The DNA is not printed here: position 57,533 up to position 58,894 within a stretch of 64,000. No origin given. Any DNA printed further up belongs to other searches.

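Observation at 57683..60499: Rosetta-stone fusion of TsaC/YrdC (t6A tRNA modification) with a low-molecular-weight protein phosphatase, in a conserved ywlC-ywlE-rpiB-glyA neighbourhood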

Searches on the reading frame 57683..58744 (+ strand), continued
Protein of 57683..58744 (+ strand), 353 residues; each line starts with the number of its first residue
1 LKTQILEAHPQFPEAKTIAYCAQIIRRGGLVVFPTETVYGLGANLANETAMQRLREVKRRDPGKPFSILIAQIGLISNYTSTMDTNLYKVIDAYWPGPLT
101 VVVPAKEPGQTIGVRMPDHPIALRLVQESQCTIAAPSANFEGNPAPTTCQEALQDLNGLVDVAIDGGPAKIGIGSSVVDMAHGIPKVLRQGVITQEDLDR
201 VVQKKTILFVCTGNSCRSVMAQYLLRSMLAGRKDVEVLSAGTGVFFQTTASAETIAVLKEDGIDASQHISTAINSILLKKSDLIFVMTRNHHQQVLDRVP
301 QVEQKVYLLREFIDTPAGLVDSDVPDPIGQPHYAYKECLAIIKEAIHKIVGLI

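Call 28: search_protein_families(library=pfam, proteins=[P0156, P0158, P0166, P0173, P0181, P0214, P0240, P0241, P0148, P0145], max_evalue=0.001)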
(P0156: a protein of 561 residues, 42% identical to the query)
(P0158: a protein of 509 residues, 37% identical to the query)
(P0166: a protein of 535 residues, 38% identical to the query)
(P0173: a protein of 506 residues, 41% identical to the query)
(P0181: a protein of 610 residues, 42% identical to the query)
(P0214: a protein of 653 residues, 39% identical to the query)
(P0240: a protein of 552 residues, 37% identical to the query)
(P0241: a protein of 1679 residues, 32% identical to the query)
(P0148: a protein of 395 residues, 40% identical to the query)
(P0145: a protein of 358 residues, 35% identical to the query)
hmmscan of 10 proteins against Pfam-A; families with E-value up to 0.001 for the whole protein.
P0156 (561 aa): 3 families
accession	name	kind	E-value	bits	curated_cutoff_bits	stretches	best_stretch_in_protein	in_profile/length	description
PF01300.24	Sua5_yciO_yrdC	-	4.1e-61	206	25.1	1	26-201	2-178/178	Telomere recombination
PF03481.19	Sua5_C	-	1.5e-27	97.2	22.9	1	240-379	9-136/136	Threonylcarbamoyl-AMP synthase, C-terminal domain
PF01451.26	LMWPc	-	4.4e-23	82.5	23.2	1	391-554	1-144/144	Low molecular weight phosphotyrosine protein phosphatase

P0158 (509 aa): 3 families
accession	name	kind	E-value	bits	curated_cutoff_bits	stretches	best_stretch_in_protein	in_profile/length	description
PF01300.24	Sua5_yciO_yrdC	-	4e-62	209.3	25.1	1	27-202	2-178/178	Telomere recombination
PF01451.26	LMWPc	-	1.5e-32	113.2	23.2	1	356-499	1-143/144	Low molecular weight phosphotyrosine protein phosphatase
PF03481.19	Sua5_C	-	1.9e-32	113.1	22.9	1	204-345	1-135/136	Threonylcarbamoyl-AMP synthase, C-terminal domain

P0166 (535 aa): 3 families
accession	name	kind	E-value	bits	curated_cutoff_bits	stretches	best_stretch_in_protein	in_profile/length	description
PF01300.24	Sua5_yciO_yrdC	-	7.7e-59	198.6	25.1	1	22-198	1-178/178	Telomere recombination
PF03481.19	Sua5_C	-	1.5e-27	97.2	22.9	1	201-346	2-136/136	Threonylcarbamoyl-AMP synthase, C-terminal domain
PF01451.26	LMWPc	-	5.1e-25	88.8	23.2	1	362-503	2-143/144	Low molecular weight phosphotyrosine protein phosphatase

P0173 (506 aa): 3 families
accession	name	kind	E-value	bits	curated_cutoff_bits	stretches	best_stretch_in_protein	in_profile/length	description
PF01300.24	Sua5_yciO_yrdC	-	1.1e-61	207.9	25.1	1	25-200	2-178/178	Telomere recombination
PF03481.19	Sua5_C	-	1.4e-38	132.9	22.9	1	202-342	1-135/136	Threonylcarbamoyl-AMP synthase, C-terminal domain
PF01451.26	LMWPc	-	1.2e-26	94.1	23.2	1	353-486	1-137/144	Low molecular weight phosphotyrosine protein phosphatase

P0181 (610 aa): 3 families
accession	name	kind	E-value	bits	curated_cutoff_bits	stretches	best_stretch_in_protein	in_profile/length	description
PF01300.24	Sua5_yciO_yrdC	-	4e-60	202.8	25.1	1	27-202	2-178/178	Telomere recombination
PF01451.26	LMWPc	-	2.2e-29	103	23.2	2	489-601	29-141/144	Low molecular weight phosphotyrosine protein phosphatase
PF03481.19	Sua5_C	-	8.2e-25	88.4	22.9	1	204-408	1-136/136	Threonylcarbamoyl-AMP synthase, C-terminal domain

P0214 (653 aa): 3 families
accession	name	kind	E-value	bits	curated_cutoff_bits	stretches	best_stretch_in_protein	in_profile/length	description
PF01300.24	Sua5_yciO_yrdC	-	2e-56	190.7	25.1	1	34-210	2-178/178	Telomere recombination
PF01451.26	LMWPc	-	2.6e-28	99.5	23.2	1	500-648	1-143/144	Low molecular weight phosphotyrosine protein phosphatase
PF03481.19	Sua5_C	-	3.3e-27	96.1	22.9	2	402-488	55-136/136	Threonylcarbamoyl-AMP synthase, C-terminal domain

P0240 (552 aa): 3 families
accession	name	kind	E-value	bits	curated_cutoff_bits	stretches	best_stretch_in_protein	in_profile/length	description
PF01300.24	Sua5_yciO_yrdC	-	5.3e-63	212.2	25.1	1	23-199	1-178/178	Telomere recombination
PF03481.19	Sua5_C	-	9e-38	130.3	22.9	1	201-344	1-136/136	Threonylcarbamoyl-AMP synthase, C-terminal domain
PF01451.26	LMWPc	-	4.5e-16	59.8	23.2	1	408-535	1-135/144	Low molecular weight phosphotyrosine protein phosphatase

P0241 (1679 aa): 4 families
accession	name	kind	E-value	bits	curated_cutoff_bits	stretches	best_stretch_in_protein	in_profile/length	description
PF01451.26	LMWPc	-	1.1e-101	337.4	23.2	5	1535-1670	1-140/144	Low molecular weight phosphotyrosine protein phosphatase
PF01326.24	PPDK_N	-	2.3e-71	241.2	27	1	524-850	3-322/328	Pyruvate phosphate dikinase, AMP/ATP-binding domain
PF00391.29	PEP-utilizers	-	1.4e-11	44.3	23.1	1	205-298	2-58/72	PEP-utilising enzyme, mobile domain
PF02302.22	PTS_IIB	-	1.3e-05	26.2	23.6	0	1080-1132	19-76/90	PTS system, Lactose/Cellobiose specific IIB subunit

P0148 (395 aa): 2 families
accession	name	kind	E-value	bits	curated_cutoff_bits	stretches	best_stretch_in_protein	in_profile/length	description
PF01300.24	Sua5_yciO_yrdC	-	8.4e-47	159.4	25.1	1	25-210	2-178/178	Telomere recombination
PF01451.26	LMWPc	-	1.4e-27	97.1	23.2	1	245-384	1-141/144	Low molecular weight phosphotyrosine protein phosphatase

P0145 (358 aa): 2 families
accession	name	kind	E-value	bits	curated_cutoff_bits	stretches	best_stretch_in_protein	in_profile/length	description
PF01300.24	Sua5_yciO_yrdC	-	9.8e-48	162.4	25.1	1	28-194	2-178/178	Telomere recombination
PF01451.26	LMWPc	-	3.3e-28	99.2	23.2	1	210-352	1-141/144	Low molecular weight phosphotyrosine protein phosphatase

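Call 29: list_cluster_members(proteins=[P0123, P0124, P0128, P0136, P0145, P0152, P0168, P0194, P0222, P0158])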
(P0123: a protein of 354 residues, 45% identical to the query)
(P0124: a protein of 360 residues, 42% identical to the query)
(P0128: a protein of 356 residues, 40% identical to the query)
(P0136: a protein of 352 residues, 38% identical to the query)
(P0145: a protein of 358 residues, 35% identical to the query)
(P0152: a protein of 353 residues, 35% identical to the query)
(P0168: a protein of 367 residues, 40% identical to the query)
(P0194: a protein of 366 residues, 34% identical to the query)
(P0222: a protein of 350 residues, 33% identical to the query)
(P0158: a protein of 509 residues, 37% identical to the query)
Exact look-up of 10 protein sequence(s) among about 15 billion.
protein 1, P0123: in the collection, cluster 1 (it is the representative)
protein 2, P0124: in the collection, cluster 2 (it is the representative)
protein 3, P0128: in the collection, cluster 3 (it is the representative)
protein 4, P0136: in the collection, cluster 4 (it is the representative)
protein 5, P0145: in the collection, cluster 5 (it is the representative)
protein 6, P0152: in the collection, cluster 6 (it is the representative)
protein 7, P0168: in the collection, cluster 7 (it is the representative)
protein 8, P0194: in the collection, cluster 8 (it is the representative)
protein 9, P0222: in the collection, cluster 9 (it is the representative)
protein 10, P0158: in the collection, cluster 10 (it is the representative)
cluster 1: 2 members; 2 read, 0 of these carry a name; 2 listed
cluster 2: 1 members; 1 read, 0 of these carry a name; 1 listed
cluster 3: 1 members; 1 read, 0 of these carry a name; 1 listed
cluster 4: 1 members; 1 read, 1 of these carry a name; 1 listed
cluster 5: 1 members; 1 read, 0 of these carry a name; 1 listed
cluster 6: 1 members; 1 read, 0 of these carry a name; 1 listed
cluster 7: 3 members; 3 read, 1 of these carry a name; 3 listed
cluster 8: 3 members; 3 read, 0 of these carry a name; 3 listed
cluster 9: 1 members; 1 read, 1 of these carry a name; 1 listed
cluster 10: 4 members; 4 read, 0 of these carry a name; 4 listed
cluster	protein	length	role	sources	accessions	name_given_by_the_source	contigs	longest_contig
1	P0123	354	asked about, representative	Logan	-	-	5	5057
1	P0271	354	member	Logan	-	-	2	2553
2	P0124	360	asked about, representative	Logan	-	-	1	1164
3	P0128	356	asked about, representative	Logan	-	-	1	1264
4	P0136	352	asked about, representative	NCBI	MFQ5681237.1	MAG: L-threonylcarbamoyladenylate synthase [Candidatus Omnitrophota bacterium]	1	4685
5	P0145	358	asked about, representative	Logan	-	-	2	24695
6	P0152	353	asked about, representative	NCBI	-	-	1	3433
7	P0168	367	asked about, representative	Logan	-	-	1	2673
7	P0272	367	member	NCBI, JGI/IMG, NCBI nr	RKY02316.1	threonylcarbamoyl-AMP synthase [Candidatus Poribacteria bacterium] | MAG: threonylcarbamoyl-AMP synthase [Candidatus Poribacteria bacterium]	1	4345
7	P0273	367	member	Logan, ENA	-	-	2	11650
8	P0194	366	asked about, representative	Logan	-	-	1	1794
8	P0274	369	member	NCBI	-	-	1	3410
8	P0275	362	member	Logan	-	-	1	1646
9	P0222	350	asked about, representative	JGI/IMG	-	L-threonylcarbamoyladenylate synthase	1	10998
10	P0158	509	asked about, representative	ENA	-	-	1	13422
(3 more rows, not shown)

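Call 31: find_related_loci(query=A1, collection=genome_contigs, flank=6000)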
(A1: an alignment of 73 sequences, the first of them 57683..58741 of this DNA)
Query A1 (353 aa) in genome_contigs; peptide patterns used: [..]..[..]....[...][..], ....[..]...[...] (x = any residue, [..] = any of these).
600 stretches matched a pattern (row limit reached: there are more); 591 encode a relative of the query (tblastn E <= 1e-3); the best 80 are kept; 80 distinct loci.
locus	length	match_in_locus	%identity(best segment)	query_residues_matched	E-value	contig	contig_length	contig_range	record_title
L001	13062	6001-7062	59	1-353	2e-142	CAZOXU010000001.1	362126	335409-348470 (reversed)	MAG TPA_asm: uncultured Planctomycetales bacterium isolate SRP278252_co2_25 genome assembly, contig: NODE_15_length_3621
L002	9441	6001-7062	58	1-353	1e-139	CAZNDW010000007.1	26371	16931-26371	MAG TPA_asm: uncultured Planctomycetales bacterium isolate binchicken_co21_435 genome assembly, contig: NODE_784_length_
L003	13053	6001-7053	51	1-353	4e-117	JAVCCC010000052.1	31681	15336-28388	MAG: Candidatus Aceula lacicola isolate MAG_3300035698_1100 Ga0374944_044240, whole genome shotgun sequence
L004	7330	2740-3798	41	1-353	1e-93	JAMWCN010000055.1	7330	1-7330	MAG: Candidatus Omnitrophota bacterium isolate QZM4_1.bins.127.Tibet NODE_30944_length_7330_cov_4.137443, whole genome s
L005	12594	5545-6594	42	3-353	1e-90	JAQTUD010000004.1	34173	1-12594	MAG: Candidatus Omnitrophota bacterium isolate STB_56 NODE_2662_length_34173_cov_3.637931_Sandtown_B, whole genome shotg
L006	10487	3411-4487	33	4-351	6e-64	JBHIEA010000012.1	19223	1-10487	MAG: bacterium isolate b3.sp2_bin.56 NODE_773_length_19223_cov_9.537406, whole genome shotgun sequence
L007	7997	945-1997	36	18-350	2e-59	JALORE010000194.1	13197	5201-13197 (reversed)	MAG: Planctomycetota bacterium isolate Prado173 scaffold_7058, whole genome shotgun sequence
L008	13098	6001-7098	33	1-348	3e-57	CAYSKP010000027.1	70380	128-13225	MAG TPA_asm: uncultured Pirellulales bacterium isolate binchicken_co216_239 genome assembly, contig: k141_1296617, whole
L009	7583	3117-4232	33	3-353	8e-57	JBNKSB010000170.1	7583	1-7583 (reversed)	MAG: Pontiella sp. isolate B1B2.bin.15.orig k141_2398702, whole genome shotgun sequence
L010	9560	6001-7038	34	4-350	9e-55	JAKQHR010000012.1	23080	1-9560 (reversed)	MAG: Verrucomicrobiota bacterium isolate USDE_metabat.36 k141_130089, whole genome shotgun sequence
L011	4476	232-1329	32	1-348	1e-54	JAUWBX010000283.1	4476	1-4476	MAG: Phycisphaerae bacterium isolate CSMAG_2123 CSMAG_2123_k141_520926_length_4476_cov_5.9746, whole genome shotgun sequ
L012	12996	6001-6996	34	22-353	2e-53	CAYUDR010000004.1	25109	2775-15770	MAG TPA_asm: uncultured Planctomycetia bacterium isolate SRP178699_co2_103 genome assembly, contig: NODE_1160_length_251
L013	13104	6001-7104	32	1-348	1e-52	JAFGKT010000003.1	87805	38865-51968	MAG: Sedimentisphaerales bacterium isolate Zod_Metabat.35 k87_632837, whole genome shotgun sequence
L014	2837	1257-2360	31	22-348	9e-53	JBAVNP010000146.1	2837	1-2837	MAG: Sedimentisphaerales bacterium isolate MFD03833_ilm_asm_bin2 k127_165998, whole genome shotgun sequence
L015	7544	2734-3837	32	1-350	2e-50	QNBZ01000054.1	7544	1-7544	MAG: Planctomycetota bacterium isolate B140_G9 B140_Guay9_scaffold_14961, whole genome shotgun sequence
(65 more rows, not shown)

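Call 44: predict_structure(alignment_id=A1)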
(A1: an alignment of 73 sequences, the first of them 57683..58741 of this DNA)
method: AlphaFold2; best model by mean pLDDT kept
length: 353 residues; sequences in the alignment: 73
mean_pLDDT: 96.9   pTM: 0.92
mean pLDDT of the five models: 96.9, 96.9, 96.7, 96.4, 96.4
residues with pLDDT >= 90: 339; 70-90: 11; 50-70: 3; < 50: 0
segments of 3 or more residues with pLDDT < 50: none
pLDDT, mean of each block of 10 residues (from residue 1): 96 98 98 99 98 96 94 96 95 98 96 98 98 98 97 98 98 98 97 98 98 98 98 98 97 98 98 98 98 98 97 78 95 98 98 95
secondary structure, 60 per line:
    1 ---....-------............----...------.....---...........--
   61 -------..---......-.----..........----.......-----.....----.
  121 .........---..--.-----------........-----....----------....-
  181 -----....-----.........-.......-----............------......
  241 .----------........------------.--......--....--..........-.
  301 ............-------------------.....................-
elements in order: E4-7 H15-26 E31-33 E40-44 H48-58 H73-78 H85-94 E99-105 E111-115 H120-129 H149-156 E162-165 E176-179 E186-189 H195-203 E205-211 H217-228 E235-241 H252-259 H275-280 E283-286 H289-298 H300-305 E306-308 H309-312 H332-352

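Call 47: fold_search(model_id=the predicted structure, library=pdb)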
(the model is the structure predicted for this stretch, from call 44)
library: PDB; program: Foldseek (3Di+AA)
matches with E <= 10: 1139; with E <= 0.001: 128
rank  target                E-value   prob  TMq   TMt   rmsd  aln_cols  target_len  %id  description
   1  3aje                  7.6e-23  1.00  0.54  0.57  16.9       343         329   28  Crystal structure of S. tokodaii Sua5 complexed with L-threonine and AMPPNP (released 2011-04-13)
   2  9dg5_B                2.2e-22  1.00  0.55  0.59  17.9       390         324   22  Thermotoga maritima threonylcarbamoyl adenylate synthase (TsaC2) in complex with L-threonine, magnesium and ATP (released 2025-11-12)
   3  9dsv_A                3.6e-22  1.00  0.54  0.59  17.7       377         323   23  Thermotoga maritima threonylcarbamoyl adenylate synthase (TsaC2) in complex with N-carboxy-L-threonine, magnesium and  (released 2025-10-29)
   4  9dsw_B                5.8e-22  1.00  0.55  0.59  16.5       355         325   23  Thermotoga maritima threonylcarbamoyl adenylate synthase (TsaC2) in complex with L-threonine (released 2025-10-29)
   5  9d3h_B                1.2e-21  1.00  0.54  0.57  14.6       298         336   26  Thermotoga maritima threonylcarbamoyl adenylate synthase (TsaC2) in complex with N-carboxy-L-threonine, magnesium and  (released 2025-12-10)
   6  9dsq_B                2.6e-21  1.00  0.54  0.59  16.5       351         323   24  Thermotoga maritima threonylcarbamoyl adenylate synthase (TsaC2) in complex with products TC-AMP and pyrophosphate (released 2025-10-29)
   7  9dsq_A                2.6e-21  1.00  0.54  0.59  16.8       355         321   24  Thermotoga maritima threonylcarbamoyl adenylate synthase (TsaC2) in complex with products TC-AMP and pyrophosphate (released 2025-10-29)
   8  2eqa                  2.8e-21  1.00  0.54  0.57  17.0       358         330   25  Crystal Structure of the hypothetical Sua5 protein from Sulfolobus tokodaii (released 2008-01-15)
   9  6f89_B                2.9e-21  1.00  0.54  0.58  16.8       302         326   29  Structure of H234A/Y235A P.abyssi Sua5 (released 2018-04-25)
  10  9d3h_A                3.3e-21  1.00  0.54  0.57  14.0       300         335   26  Thermotoga maritima threonylcarbamoyl adenylate synthase (TsaC2) in complex with N-carboxy-L-threonine, magnesium and  (released 2025-12-10)
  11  6f87_A                7.0e-21  1.00  0.54  0.56  18.1       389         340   25  Crystal structure of P. abyssi Sua5 complexed with L-threonine and PPi (released 2018-04-25)
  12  6f89_A                3.6e-20  1.00  0.53  0.55  16.2       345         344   26  Structure of H234A/Y235A P.abyssi Sua5 (released 2018-04-25)
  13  6f8y_C                4.8e-20  1.00  0.54  0.56  18.1       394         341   25  Crystal structure of P. abyssi Sua5 complexed with L-threonine (released 2018-04-25)
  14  1k7j                  1.0e-16  1.00  0.50  0.83   2.5       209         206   25  Structural Genomics, protein TF1 (released 2002-08-14)
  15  4etn                  1.4e-13  1.00  0.38  0.88   2.3       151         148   30  Crystal structure of YwlE mutant from Bacillus subtilis (released 2012-06-20)
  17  4egs_A                2.1e-13  1.00  0.39  0.90   2.2       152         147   33  Crystal Structure Analysis of Low Molecular Weight Protein Tyrosine Phosphatase from T. tengcongensis (released 2012-10-03)
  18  4pic_A                3.2e-13  1.00  0.38  0.84   2.1       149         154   34  YwlE arginine phosphatase from Geobacillus stearothermophilus (released 2014-05-28)
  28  4kk3                  1.7e-12  1.00  0.38  0.85   2.2       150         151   31  YwlE arginine phosphatase - wildtype (released 2013-07-03)
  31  1hru_A                7.0e-12  1.00  0.43  0.79   2.8       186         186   26  THE STRUCTURE OF THE YRDC GENE PRODUCT FROM E.COLI (released 2001-01-31)
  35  1hru_B                1.1e-11  1.00  0.44  0.80   2.8       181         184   28  THE STRUCTURE OF THE YRDC GENE PRODUCT FROM E.COLI (released 2001-01-31)
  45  1zgg_MODEL_1_A        1.3e-10  1.00  0.37  0.83   2.3       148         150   31  Solution structure of a low molecular weight protein tyrosine phosphatase from Bacillus subtilis (released 2006-03-28)
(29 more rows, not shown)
